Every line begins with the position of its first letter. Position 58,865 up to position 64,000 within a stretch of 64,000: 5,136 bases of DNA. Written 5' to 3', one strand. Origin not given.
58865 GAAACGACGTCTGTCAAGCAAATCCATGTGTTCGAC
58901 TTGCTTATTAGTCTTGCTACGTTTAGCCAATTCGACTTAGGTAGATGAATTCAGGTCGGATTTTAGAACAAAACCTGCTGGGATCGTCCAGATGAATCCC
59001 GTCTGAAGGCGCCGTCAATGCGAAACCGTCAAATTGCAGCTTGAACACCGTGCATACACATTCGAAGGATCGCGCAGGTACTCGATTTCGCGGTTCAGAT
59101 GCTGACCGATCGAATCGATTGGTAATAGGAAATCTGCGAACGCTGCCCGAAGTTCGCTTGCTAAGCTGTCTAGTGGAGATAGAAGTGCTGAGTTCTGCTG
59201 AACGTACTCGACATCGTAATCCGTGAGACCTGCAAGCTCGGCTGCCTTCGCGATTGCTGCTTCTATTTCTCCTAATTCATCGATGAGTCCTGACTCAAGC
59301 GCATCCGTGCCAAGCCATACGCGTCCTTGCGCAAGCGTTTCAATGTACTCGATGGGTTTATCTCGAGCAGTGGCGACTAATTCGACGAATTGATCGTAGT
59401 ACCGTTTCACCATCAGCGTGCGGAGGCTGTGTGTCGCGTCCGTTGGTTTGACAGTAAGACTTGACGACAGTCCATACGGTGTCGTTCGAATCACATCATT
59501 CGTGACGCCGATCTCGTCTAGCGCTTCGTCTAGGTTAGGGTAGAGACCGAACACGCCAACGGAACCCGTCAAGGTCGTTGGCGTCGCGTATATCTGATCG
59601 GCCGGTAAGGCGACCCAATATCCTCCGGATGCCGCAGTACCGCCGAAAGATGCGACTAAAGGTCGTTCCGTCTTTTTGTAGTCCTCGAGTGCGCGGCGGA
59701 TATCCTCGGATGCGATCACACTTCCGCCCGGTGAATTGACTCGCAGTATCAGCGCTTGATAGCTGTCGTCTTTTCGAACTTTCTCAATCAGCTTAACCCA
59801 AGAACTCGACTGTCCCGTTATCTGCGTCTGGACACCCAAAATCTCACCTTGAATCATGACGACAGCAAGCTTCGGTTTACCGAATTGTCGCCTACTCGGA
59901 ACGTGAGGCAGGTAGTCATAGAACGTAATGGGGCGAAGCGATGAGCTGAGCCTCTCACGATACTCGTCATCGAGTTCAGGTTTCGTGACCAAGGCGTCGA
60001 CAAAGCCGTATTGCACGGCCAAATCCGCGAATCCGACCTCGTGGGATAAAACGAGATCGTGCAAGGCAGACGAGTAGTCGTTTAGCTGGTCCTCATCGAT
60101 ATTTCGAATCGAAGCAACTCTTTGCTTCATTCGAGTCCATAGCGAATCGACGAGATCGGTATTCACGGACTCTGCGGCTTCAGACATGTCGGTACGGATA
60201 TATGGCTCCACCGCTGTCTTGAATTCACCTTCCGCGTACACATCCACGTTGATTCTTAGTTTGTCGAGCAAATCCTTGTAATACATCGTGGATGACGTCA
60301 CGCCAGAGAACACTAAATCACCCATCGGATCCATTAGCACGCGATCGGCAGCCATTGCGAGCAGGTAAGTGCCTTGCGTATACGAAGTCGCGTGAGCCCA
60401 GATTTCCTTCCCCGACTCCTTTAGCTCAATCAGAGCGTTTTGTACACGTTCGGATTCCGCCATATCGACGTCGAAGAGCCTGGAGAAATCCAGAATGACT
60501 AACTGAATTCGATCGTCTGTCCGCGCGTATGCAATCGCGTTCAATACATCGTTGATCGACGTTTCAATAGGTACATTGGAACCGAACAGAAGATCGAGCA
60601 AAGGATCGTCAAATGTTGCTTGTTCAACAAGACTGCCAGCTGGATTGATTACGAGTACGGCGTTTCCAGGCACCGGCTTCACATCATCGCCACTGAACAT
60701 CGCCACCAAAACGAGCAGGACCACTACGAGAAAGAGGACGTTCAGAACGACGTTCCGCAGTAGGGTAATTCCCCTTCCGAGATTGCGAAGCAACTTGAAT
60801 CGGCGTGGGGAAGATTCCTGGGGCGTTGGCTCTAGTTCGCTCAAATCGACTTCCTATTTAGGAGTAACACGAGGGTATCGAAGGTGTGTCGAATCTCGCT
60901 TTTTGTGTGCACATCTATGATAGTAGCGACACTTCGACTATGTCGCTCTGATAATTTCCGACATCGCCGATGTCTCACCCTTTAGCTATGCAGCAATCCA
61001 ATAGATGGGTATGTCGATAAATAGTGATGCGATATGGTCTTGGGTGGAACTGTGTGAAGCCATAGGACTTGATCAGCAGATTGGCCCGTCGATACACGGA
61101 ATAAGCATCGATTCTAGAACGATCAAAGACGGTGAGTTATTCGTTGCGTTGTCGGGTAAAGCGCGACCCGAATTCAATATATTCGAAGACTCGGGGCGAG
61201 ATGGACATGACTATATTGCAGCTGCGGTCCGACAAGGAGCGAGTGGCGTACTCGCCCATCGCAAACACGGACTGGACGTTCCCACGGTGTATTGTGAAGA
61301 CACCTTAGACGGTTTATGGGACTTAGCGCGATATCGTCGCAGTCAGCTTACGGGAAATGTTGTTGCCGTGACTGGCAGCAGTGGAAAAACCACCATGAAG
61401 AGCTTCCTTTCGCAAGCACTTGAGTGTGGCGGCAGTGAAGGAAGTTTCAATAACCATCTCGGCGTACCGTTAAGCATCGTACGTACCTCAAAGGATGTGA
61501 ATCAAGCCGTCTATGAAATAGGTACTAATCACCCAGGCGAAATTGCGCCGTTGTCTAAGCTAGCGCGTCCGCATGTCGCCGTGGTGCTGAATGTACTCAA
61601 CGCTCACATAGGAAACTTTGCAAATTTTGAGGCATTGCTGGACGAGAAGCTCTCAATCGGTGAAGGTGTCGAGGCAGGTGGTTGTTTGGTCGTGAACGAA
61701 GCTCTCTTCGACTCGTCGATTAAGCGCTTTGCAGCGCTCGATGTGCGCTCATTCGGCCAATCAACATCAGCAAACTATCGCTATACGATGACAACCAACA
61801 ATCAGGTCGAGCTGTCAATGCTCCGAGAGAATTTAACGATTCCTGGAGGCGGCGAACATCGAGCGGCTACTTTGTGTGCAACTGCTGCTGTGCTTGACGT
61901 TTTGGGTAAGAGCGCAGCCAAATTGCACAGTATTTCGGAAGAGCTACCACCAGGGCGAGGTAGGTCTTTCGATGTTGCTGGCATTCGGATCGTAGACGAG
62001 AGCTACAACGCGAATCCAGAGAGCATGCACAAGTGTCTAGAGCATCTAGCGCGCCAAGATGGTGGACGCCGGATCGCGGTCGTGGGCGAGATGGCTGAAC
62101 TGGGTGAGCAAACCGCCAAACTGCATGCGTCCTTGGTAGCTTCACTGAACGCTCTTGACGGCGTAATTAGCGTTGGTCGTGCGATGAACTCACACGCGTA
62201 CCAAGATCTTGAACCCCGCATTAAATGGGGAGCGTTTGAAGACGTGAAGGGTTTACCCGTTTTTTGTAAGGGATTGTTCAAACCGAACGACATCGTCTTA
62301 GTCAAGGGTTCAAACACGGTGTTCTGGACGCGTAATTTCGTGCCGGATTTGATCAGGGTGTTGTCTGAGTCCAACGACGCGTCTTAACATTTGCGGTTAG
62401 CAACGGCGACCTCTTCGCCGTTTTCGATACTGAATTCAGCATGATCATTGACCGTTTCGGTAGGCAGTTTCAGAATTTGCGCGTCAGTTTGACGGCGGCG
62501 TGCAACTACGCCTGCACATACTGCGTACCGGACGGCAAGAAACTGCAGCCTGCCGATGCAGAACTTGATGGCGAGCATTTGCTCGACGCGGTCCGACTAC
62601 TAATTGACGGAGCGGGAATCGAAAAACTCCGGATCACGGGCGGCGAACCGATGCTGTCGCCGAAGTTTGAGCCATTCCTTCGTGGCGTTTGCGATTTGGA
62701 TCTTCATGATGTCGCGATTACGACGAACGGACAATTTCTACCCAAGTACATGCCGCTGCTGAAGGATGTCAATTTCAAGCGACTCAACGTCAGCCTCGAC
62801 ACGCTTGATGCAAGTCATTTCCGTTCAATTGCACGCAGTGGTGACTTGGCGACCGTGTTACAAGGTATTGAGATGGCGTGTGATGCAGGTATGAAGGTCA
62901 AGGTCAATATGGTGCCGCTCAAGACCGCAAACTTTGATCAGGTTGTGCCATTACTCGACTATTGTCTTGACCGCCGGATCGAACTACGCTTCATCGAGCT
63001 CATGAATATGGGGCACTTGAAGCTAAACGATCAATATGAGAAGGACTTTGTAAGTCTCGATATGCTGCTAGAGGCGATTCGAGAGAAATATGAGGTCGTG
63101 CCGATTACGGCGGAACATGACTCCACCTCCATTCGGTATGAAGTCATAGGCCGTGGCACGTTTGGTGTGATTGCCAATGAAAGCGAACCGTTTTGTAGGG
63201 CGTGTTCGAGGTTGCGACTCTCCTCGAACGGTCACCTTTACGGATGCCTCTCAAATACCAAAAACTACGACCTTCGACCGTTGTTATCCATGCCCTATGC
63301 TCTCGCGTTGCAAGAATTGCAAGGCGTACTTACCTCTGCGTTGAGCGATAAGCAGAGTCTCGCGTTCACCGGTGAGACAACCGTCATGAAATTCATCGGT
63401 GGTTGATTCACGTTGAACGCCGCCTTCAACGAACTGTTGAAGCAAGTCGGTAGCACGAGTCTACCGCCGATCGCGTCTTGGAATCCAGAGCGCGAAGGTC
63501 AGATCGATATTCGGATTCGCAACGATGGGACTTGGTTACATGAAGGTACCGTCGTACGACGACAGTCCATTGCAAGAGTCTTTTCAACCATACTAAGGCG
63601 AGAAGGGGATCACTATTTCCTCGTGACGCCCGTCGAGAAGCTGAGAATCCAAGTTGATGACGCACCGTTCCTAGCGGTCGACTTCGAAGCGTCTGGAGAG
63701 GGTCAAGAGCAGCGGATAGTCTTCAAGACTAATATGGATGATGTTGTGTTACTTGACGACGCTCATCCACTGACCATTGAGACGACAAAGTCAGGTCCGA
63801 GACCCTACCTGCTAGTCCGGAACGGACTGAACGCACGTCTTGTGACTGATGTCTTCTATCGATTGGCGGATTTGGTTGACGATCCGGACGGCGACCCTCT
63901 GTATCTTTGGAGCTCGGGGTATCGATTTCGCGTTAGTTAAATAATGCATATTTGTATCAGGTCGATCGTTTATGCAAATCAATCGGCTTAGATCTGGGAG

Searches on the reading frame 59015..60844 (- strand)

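Call 64: search_protein_families(library=pfam, proteins=[window:59015-60844:-], max_evalue=0.0001)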
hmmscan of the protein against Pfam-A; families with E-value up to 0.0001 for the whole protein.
window:59015-60844:- (609 aa): 3 families
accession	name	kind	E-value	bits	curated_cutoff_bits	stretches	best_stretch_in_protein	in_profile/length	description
PF01343.23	Peptidase_S49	-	1.7e-63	213.6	24.9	2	390-540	3-153/154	Peptidase family S49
PF01972.22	SDH_protease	-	3.9e-09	36.4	31.3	0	357-429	86-155/286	ClpP-like SDH-type serine proteinase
PF25145.1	NfeD1b_N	-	4.8e-09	36.5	40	1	358-431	27-97/189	NfeD1b, N-terminal domain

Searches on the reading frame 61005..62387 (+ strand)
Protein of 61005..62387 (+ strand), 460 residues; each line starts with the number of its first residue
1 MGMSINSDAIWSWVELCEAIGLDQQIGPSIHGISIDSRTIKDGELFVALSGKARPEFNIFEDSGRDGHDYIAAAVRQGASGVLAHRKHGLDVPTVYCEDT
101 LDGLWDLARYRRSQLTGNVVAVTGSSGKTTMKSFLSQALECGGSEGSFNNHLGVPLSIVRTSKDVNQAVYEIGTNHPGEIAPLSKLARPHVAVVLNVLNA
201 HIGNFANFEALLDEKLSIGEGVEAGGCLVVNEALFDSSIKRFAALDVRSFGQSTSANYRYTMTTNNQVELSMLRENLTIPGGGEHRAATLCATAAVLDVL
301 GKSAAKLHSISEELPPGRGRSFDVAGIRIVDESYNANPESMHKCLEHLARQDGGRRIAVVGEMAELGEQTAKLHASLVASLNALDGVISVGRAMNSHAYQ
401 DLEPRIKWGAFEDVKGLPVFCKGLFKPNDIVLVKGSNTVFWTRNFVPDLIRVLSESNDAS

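Call 64: search_protein_families(library=pfam, proteins=[window:61005-62387:+], max_evalue=0.0001)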
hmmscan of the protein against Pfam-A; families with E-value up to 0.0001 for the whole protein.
window:61005-62387:+ (460 aa): 3 families
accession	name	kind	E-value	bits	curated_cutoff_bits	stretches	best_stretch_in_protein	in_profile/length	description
PF08245.18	Mur_ligase_M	-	6.9e-24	85.3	24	1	122-294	1-197/200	Mur ligase middle domain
PF02875.26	Mur_ligase_C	-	8.5e-16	59.4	28.4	1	325-436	10-126/127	Mur ligase, glutamate ligase domain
PF01225.30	Mur_ligase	-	5e-05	24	21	0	30-90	2-56/95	Mur ligase family, catalytic domain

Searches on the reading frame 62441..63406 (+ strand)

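Call 64: search_protein_families(library=pfam, proteins=[window:62441-63406:+], max_evalue=0.0001)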
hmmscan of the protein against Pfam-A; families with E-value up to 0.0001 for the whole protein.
window:62441-63406:+ (321 aa): 2 families
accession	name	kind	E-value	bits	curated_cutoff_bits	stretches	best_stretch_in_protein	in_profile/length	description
PF06463.18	Mob_synth_C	-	3e-27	95.5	37.4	1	180-305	1-123/128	Molybdenum Cofactor Synthesis C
PF04055.27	Radical_SAM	-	1.6e-26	93.9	29.5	1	16-174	2-165/166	Radical SAM superfamily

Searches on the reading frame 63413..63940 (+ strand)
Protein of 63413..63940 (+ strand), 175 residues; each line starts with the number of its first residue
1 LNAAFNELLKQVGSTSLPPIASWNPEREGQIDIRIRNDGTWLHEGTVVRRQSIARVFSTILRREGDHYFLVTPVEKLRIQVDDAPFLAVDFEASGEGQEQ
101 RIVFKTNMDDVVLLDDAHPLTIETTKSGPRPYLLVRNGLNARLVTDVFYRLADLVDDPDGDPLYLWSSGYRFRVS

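Call 64: search_protein_families(library=pfam, proteins=[window:63413-63940:+], max_evalue=0.0001)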
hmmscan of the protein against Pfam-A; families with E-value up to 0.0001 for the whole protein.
window:63413-63940:+ (175 aa): 2 families
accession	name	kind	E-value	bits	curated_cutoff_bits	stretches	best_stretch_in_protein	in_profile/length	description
PF06938.16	DUF1285_N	-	2.2e-30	104.7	29.3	1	18-84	1-67/67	Domain of unknown function (DUF1285), N-terminal domain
PF21028.2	DUF1285_C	-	4.5e-26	91.4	29.3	1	85-173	1-94/95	Protein of unknown function (DUF1285), C-terminal domain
